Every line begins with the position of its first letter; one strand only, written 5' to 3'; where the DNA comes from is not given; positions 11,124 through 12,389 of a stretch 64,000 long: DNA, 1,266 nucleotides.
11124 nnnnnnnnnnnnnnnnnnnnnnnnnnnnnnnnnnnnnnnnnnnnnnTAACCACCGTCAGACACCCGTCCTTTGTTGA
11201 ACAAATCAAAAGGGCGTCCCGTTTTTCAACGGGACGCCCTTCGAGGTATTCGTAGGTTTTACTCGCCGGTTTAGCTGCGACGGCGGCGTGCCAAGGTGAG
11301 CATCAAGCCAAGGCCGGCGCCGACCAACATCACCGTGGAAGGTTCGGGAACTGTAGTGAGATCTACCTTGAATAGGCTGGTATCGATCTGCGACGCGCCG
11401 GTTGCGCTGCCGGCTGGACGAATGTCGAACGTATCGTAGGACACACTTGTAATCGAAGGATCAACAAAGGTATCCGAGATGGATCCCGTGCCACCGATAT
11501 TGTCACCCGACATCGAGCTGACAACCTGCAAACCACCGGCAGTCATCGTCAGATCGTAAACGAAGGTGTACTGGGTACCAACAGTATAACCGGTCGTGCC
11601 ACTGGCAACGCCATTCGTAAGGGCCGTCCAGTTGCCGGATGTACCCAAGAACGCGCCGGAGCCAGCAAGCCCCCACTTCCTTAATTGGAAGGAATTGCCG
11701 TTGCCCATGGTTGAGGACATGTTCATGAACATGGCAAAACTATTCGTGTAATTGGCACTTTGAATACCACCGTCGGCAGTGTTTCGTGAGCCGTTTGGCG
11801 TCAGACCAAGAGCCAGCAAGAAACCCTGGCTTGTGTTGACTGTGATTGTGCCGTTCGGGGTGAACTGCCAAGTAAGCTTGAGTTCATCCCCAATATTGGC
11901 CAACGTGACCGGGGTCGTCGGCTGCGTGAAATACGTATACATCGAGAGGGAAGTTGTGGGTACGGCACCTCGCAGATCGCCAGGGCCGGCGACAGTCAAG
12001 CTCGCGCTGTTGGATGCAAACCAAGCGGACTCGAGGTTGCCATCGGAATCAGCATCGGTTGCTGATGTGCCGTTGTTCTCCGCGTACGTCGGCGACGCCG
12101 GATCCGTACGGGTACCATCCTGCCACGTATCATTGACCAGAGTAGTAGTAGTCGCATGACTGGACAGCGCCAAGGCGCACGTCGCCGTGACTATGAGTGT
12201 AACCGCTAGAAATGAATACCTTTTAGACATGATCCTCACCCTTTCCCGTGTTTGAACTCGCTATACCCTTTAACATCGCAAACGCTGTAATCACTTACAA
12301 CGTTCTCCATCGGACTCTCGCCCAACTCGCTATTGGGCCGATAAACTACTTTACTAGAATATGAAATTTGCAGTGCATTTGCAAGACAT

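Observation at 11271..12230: N-terminal ~260-aa module shared by the PEP-CTERM protein and three pectinase giants (same cargo module, alternative anchors)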

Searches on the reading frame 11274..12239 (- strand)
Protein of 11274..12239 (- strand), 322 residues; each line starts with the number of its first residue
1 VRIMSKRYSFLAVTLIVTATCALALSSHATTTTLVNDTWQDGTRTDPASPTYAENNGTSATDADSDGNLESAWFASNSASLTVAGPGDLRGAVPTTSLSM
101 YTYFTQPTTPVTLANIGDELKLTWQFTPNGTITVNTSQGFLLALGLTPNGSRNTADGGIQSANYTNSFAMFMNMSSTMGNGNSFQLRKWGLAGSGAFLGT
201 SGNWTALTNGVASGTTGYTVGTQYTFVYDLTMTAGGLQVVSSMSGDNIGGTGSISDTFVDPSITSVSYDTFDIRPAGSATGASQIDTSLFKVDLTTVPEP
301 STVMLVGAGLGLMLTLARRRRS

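Call 9: search_protein_families(library=pfam, proteins=[window:11274-12239:-], max_evalue=0.1)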
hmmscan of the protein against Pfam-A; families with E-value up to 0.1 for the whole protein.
window:11274-12239:- (322 aa): 2 families
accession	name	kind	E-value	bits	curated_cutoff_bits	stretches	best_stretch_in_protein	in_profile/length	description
PF07589.16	PEP-CTERM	-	2.6e-05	24.6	20.7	1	296-321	1-24/24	PEP-CTERM motif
PF17582.7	UL20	-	0.069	12.9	27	0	126-191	19-82/304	Cytomegalovirus UL20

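Call 10: search_protein_families(library=ncbifam, proteins=[window:11274-12239:-], max_evalue=0.1)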
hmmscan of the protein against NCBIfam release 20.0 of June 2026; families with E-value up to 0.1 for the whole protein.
window:11274-12239:- (322 aa): 11 families
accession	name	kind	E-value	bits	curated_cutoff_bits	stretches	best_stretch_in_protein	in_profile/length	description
NF038120.1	PEP_CTERM_QFxxD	subfamily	2.9e-06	27.3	80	1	144-321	46-214/215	NF038120 family PEP-CTERM protein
NF038129.1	PEP_NF038129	equivalog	3.8e-06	26.9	65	1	209-320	83-194/194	NF038129 family PEP-CTERM protein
TIGR02595.1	PEP_CTERM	domain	5.1e-05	23.8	16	1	297-321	1-23/24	PEP-CTERM sorting domain-containing protein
NF038119.1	PEP_CTERM_MHFG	equivalog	8.1e-05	23.1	100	1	280-321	219-260/260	MHFG family PEP-CTERM protein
NF038126.1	PEP_CTERM_FxDxF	subfamily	0.00029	21.1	50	1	291-320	136-165/165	FxDxF family PEP-CTERM protein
NF038125.1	PEP_CTERM_THxN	subfamily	0.00047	19.8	85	1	290-321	215-246/246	THxN family PEP-CTERM protein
NF041927.1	Xrt_dep_XDP1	equivalog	0.0061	16.6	125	1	293-320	216-241/242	exosortase-dependent surface protein XDP1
NF038118.1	PEP_CTERM_CCXG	equivalog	0.0063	16.2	90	1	294-320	173-199/199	CCXG family PEP-CTERM protein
NF033554.9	floc_PepA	equivalog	0.017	15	80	0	13-320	4-260/261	flocculation-associated PEP-CTERM protein PepA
NF033947.0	PEP-cistern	hypoth_equivalog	0.018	14.8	60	0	258-319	131-195/195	cistern family PEP-CTERM protein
NF038121.1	PEP_CTERM_LEVG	equivalog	0.036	13.3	100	0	290-321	225-254/258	LEVG family PEP-CTERM protein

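Call 13: find_homologous_proteins(query=A1, max_evalue=0.001)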
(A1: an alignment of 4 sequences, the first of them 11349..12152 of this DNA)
Query A1 (4 sequences) (268 aa, profile of the alignment): 307 proteins with E <= 0.001 among 8000 candidates; the best 120 are listed.
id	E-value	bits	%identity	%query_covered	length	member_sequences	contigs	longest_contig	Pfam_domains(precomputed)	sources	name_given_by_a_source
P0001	1.7e-122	426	100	100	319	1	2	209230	-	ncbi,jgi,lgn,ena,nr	ncbi:MAG TPA: PEP-CTERM sorting domain-containing protein [Verrucomicrobiae bacterium]|nr:PEP-CTERM 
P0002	1.0e-114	401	46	97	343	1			-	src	-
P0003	2.3e-103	363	83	100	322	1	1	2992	PF07589.17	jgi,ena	-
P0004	8.8e-100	352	77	100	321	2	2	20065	PF07589.17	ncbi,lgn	-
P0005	1.4e-97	344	50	97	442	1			PF07679.23,PF13895.13,PF13927.13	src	-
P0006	2.3e-97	344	75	100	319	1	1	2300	PF07589.17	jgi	jgi:hypothetical protein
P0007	4.3e-97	343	31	91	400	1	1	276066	PF07679.23,PF13895.13,PF13927.13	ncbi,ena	-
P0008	3.3e-96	340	64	99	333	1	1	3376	-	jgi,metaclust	metaclust:\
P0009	2.1e-95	337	29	99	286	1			-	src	-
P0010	2.4e-95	337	57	99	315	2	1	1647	-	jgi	jgi:hypothetical protein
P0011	5.6e-95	336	76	99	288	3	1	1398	PF07589.17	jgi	jgi:hypothetical protein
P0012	1.6e-94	334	48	98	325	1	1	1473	PF07589.17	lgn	-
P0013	3.3e-94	333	59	99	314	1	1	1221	PF07589.17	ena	-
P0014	3.8e-91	323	58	99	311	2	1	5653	PF07589.17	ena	-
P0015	1.8e-90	321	52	97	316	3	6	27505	PF07589.17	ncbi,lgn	-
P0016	5.1e-90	320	50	99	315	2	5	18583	PF07589.17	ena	-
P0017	1.2e-89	318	51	100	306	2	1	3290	PF07589.17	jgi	jgi:hypothetical protein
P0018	1.3e-89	318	52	99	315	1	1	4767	PF07589.17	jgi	jgi:hypothetical protein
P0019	7.1e-89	316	63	97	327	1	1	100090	-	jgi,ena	-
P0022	6.0e-88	313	52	99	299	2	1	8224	PF07589.17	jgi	jgi:hypothetical protein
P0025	5.4e-87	310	55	99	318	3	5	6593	PF07589.17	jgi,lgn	jgi:hypothetical protein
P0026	6.4e-87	309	51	99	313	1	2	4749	PF07589.17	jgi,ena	-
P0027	9.0e-87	309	55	99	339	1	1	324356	-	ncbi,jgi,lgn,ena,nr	ncbi:MAG TPA: PEP-CTERM sorting domain-containing protein [Verrucomicrobiae bacterium]|nr:PEP-CTERM 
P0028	9.1e-87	309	51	99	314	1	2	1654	PF07589.17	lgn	-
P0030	2.4e-85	304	52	99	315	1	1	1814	PF07589.17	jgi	jgi:hypothetical protein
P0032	2.7e-85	304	51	99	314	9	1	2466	PF07589.17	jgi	jgi:hypothetical protein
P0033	3.8e-85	304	51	99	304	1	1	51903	-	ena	-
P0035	1.1e-84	302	53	100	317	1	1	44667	-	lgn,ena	-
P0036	1.6e-84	302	48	99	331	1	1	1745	PF07589.17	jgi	jgi:hypothetical protein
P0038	6.8e-84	299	53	99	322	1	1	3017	PF07589.17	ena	-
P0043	7.9e-83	296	49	98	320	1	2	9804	PF07589.17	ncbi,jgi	ncbi:MAG TPA: PEP-CTERM sorting domain-containing protein [Pirellulales bacterium]|jgi:hypothetical 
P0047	3.3e-82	294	50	99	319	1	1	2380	PF07589.17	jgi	jgi:hypothetical protein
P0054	6.9e-81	290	48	99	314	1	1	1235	PF07589.17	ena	-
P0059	1.8e-79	285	47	99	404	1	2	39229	-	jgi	jgi:hypothetical protein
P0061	2.1e-79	285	51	97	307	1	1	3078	PF07589.17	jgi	jgi:hypothetical protein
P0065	4.4e-79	284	47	97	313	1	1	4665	PF07589.17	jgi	jgi:PEP-CTERM motif-containing protein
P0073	5.3e-78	280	46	99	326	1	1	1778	PF07589.17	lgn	-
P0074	6.6e-78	280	48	98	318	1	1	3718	PF07589.17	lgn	-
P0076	7.4e-78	280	46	97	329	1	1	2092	PF07589.17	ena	-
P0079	1.3e-77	279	50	99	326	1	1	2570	PF07589.17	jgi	jgi:hypothetical protein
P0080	3.3e-77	278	53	97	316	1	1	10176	PF07589.17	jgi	jgi:hypothetical protein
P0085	1.7e-76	275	49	97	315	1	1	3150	PF07589.17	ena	-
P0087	2.7e-76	275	46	99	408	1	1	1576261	PF07589.17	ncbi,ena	-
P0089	5.7e-76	273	46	98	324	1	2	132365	-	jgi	jgi:hypothetical protein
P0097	4.3e-75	271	45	97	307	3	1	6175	PF07589.17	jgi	jgi:hypothetical protein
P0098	4.4e-75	271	51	97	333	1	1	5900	PF07589.17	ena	-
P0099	5.4e-75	270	46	97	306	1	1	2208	PF07589.17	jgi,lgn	-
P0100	5.9e-75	270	43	99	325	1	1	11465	PF07589.17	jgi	jgi:hypothetical protein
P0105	1.1e-74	269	46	98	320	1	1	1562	PF07589.17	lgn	-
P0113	1.1e-73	266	45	99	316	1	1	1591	PF07589.17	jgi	-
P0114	1.1e-73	266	45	99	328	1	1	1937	PF07589.17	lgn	-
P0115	1.2e-73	266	48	97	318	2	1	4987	PF07589.17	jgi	jgi:hypothetical protein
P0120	4.3e-73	264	46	97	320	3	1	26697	PF07589.17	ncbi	-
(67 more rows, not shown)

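Call 14: search_solved_structures(query=A1, max_evalue=10)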
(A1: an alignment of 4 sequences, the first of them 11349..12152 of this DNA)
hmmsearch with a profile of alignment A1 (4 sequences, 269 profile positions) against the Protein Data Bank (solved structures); distinct sequences matched with E-value up to 10: 0.

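Call 19: search_protein_families(library=ncbifam, alignment_id=A2, max_evalue=0.01)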
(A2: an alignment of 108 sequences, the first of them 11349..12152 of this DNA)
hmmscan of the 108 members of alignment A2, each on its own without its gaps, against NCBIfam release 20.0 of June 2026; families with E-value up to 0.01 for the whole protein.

A. member 1, window:11349-12152:- (268 aa): 0 families

B. families by the number of members that match (of 108 scanned): 18 families
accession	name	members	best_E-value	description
NF038129.1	PEP_NF038129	73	1.4e-08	NF038129 family PEP-CTERM protein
TIGR02595.1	PEP_CTERM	71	1.1e-06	PEP-CTERM sorting domain-containing protein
NF038125.1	PEP_CTERM_THxN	69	1.9e-08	THxN family PEP-CTERM protein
NF038120.1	PEP_CTERM_QFxxD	62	5.2e-07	NF038120 family PEP-CTERM protein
NF033947.0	PEP-cistern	43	5.5e-07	cistern family PEP-CTERM protein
NF033554.9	floc_PepA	39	9.2e-09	flocculation-associated PEP-CTERM protein PepA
NF038124.1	PEP_CTERM_TLD_A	39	9.5e-06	PEP_CTERM-anchored TLD domain-containing protein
NF041538.1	PEP_EDSA_1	35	7.4e-09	EDSAP-1 family PEP-CTERM protein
NF041927.1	Xrt_dep_XDP1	34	9.6e-06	exosortase-dependent surface protein XDP1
NF038118.1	PEP_CTERM_CCXG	27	3.3e-05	CCXG family PEP-CTERM protein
NF038119.1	PEP_CTERM_MHFG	20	5.6e-05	MHFG family PEP-CTERM protein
NF038126.1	PEP_CTERM_FxDxF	14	8.5e-06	FxDxF family PEP-CTERM protein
NF035944.1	PEPxxWA-CTERM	9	1e-05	PEPxxWA-CTERM sorting domain-containing protein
TIGR03901.2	MYXO-CTERM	3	0.0035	MYXO-CTERM sorting domain-containing protein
TIGR03370.1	VPLPA-CTERM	2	0.0019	VPLPA-CTERM sorting domain-containing protein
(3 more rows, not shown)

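Call 24: find_encoding_contigs(protein=P0001, flank=10000, max_places=3)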
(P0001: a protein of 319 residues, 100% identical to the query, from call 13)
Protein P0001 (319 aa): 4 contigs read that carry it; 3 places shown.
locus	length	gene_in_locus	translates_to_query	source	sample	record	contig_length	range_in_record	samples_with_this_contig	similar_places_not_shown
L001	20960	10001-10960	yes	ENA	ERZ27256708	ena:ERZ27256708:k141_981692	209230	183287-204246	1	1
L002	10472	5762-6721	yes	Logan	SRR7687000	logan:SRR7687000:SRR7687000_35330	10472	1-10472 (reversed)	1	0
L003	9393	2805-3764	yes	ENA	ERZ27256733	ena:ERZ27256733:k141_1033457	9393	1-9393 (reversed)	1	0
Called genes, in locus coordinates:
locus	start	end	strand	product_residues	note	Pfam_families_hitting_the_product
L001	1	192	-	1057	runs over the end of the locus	PF00295:Glyco_hydro_28, PF12951:PATR, PF00801:PKD, PF18911:PKD_4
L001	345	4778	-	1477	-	PF07679:I-set, PF13927:Ig_3, PF07679:I-set (weak), PF01095:Pectinesterase, PF07679:I-set, PF13927:Ig_3, PF00801:PKD, PF18911:PKD_4, +4 more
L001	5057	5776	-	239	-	PF07963:N_methyl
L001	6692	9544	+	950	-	-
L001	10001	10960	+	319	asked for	-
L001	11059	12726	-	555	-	PF13231:PMT_2, PF00515:TPR_1, PF07719:TPR_2, PF13414:TPR_11, PF13432:TPR_16, PF14559:TPR_19, PF13414:TPR_11, PF13414:TPR_11, +19 more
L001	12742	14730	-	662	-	PF00515:TPR_1, PF07719:TPR_2, PF13424:TPR_12, PF13432:TPR_16, PF13414:TPR_11, PF14559:TPR_19, PF13414:TPR_11, PF13424:TPR_12, +27 more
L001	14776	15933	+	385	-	PF07470:Glyco_hydro_88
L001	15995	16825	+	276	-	PF04962:KduI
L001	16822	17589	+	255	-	PF23441:SDR (weak), PF00106:adh_short, PF08659:KR, PF13561:adh_short_C2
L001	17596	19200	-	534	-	PF00083:Sugar_tr (faint), PF07690:MFS_1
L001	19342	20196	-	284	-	PF12833:HTH_18, PF00165:HTH_AraC (weak)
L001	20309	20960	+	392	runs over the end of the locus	PF16257:UxaE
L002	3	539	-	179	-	?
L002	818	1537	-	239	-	PF07963:N_methyl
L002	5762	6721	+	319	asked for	-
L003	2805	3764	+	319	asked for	-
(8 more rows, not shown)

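Call 25: find_encoding_contigs(protein=P0027, flank=8000, max_places=1)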
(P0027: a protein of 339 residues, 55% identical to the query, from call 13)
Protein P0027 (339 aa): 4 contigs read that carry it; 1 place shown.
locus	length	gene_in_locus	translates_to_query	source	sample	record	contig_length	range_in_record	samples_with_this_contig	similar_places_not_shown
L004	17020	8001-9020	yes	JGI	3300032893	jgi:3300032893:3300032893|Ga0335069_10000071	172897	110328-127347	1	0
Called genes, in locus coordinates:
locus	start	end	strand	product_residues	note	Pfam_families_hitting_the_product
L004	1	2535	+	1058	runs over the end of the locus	PF08447:PAS_3, PF00989:PAS, PF08448:PAS_4, PF13426:PAS_9, PF08447:PAS_3, PF08448:PAS_4, PF00989:PAS, PF08448:PAS_4, +13 more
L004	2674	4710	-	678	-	PF17152:CHASE8, PF00672:HAMP (weak), PF12860:PAS_7 (weak), PF02518:HATPase_c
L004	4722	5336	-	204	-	PF13689:DUF4154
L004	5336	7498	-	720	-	PF07715:Plug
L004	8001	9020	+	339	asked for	-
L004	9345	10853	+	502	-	PF22842:Pel9A-like_beta_helix, PF13229:Beta_helix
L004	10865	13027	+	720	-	PF22842:Pel9A-like_beta_helix, PF00801:PKD, PF18911:PKD_4, PF00801:PKD (weak), PF18911:PKD_4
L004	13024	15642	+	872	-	PF07679:I-set, PF13895:Ig_2 (faint), PF13927:Ig_3, PF22842:Pel9A-like_beta_helix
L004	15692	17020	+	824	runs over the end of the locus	PF07679:I-set, PF13927:Ig_3, PF00047:ig (faint), PF13927:Ig_3, PF00544:Pectate_lyase_4, PF13229:Beta_helix (weak)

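Call 26: find_encoding_contigs(protein=P0089, flank=8000, max_places=1)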
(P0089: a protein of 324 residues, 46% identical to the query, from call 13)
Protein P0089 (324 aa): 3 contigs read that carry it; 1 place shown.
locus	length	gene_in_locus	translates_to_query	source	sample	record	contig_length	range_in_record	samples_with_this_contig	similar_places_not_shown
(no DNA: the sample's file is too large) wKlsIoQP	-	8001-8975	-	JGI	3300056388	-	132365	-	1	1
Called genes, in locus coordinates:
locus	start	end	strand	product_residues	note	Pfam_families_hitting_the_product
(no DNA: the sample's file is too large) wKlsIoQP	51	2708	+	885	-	-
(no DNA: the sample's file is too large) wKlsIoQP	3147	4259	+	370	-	PF04055:Radical_SAM, PF11946:DUF3463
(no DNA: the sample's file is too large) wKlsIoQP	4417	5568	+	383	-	PF01757:Acyl_transf_3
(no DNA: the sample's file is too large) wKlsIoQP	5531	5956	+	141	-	-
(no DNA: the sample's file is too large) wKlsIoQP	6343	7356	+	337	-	-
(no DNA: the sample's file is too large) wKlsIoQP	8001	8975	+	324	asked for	-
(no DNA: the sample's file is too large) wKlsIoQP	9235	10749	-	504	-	PF12708:Pect-lyase_RHGA_epim (weak), PF00295:Glyco_hydro_28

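Call 27: find_encoding_contigs(protein=P0019, flank=8000, max_places=1)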
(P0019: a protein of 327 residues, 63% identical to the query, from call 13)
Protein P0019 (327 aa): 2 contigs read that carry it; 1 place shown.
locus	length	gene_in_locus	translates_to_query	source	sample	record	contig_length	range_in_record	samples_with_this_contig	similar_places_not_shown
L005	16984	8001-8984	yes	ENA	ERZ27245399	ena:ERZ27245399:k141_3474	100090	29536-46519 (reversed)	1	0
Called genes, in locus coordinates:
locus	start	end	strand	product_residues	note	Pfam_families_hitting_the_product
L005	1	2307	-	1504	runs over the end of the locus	PF07679:I-set, PF13927:Ig_3, PF13927:Ig_3, PF01095:Pectinesterase, PF07679:I-set, PF13927:Ig_3, PF00801:PKD, PF18911:PKD_4, +4 more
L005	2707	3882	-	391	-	PF13377:Peripla_BP_3, PF12833:HTH_18, PF00165:HTH_AraC (weak)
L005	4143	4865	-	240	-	PF07963:N_methyl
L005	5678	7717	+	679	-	-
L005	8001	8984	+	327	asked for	-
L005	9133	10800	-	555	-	PF13231:PMT_2, PF13414:TPR_11, PF13432:TPR_16, PF14559:TPR_19, PF00515:TPR_1, PF13414:TPR_11, PF13432:TPR_16, PF13414:TPR_11, +25 more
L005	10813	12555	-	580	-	PF13424:TPR_12, PF13414:TPR_11, PF14559:TPR_19, PF23914:TPR_CcmH_CycH, PF13414:TPR_11, PF13432:TPR_16, PF13414:TPR_11, PF13424:TPR_12, +22 more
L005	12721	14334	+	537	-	PF13231:PMT_2 (weak), PF07719:TPR_2 (faint), PF07721:TPR_4 (faint), PF13432:TPR_16 (faint), PF13424:TPR_12 (weak), PF13414:TPR_11 (weak), PF00515:TPR_1 (weak), PF13414:TPR_11 (weak), +4 more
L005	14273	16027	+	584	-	PF00515:TPR_1, PF07719:TPR_2, PF13424:TPR_12, PF13414:TPR_11, PF14559:TPR_19, PF13432:TPR_16, PF13432:TPR_16, PF14559:TPR_19, +21 more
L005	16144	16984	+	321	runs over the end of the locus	PF00389:2-Hacid_dh, PF02826:2-Hacid_dh_C, PF03446:NAD_binding_2 (weak)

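Call 28: predict_structure(alignment_id=A2)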
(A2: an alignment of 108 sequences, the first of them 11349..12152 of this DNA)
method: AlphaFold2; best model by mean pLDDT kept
length: 268 residues; sequences in the alignment: 108
mean_pLDDT: 96.8   pTM: 0.93
mean pLDDT of the five models: 96.8, 96.3, 96.3, 96.3, 95.9
residues with pLDDT >= 90: 264; 70-90: 4; 50-70: 0; < 50: 0
segments of 3 or more residues with pLDDT < 50: none
pLDDT, mean of each block of 10 residues (from residue 1): 97 94 97 94 93 93 96 97 98 99 95 97 95 97 98 98 96 97 97 99 99 98 98 98 97 97 98
secondary structure, 60 per line:
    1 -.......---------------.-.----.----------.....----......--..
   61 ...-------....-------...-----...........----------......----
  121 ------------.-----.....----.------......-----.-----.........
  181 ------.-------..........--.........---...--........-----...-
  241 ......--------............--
elements in order: E2-8 E42-46 E51-56 E59-63 E71-74 E82-84 E90-100 E111-116 E139-143 E155-160 E175-180 E195-204 E207-215 E224-231 E237-239 E241-246 E255-266

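Call 32: search_protein_representatives(alignment_id=A1)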
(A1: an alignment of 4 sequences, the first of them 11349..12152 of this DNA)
Query: 4 sequences, 269 profile positions. Proteins with E-value up to 0.001 (for the whole library): 687; up to 1e-10: 423; up to 1e-30: 190. The best 150 are listed.
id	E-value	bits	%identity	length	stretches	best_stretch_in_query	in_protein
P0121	1.4e-109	382.0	-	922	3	2-267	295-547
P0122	2.7e-108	377.8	-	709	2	2-265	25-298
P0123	1.7e-92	326.0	-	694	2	1-265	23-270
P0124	1.7e-82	293.2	-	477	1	5-269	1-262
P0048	1.9e-82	293.1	-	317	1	4-268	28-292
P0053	1.5e-81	290.1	-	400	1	1-269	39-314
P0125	1.8e-81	289.9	-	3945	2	1-268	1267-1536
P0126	4.7e-80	285.2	-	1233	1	3-268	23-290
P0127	6.5e-80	284.7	-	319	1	4-269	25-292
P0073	1.7e-78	280.1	-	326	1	2-268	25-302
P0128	2.2e-78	279.7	-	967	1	3-268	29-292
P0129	4.3e-77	275.5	-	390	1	3-268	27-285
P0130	2.2e-76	273.2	-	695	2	2-265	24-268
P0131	3.3e-76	272.6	-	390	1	1-268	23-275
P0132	2.8e-74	266.3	-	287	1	5-267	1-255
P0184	1.1e-56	208.6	-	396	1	2-268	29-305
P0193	7.2e-54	199.4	-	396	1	2-269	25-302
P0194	1.9e-53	198.0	-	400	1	2-269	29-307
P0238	1.8e-43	165.3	-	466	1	1-267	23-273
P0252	2.1e-40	155.2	-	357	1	40-268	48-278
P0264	3.1e-38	148.1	-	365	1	2-268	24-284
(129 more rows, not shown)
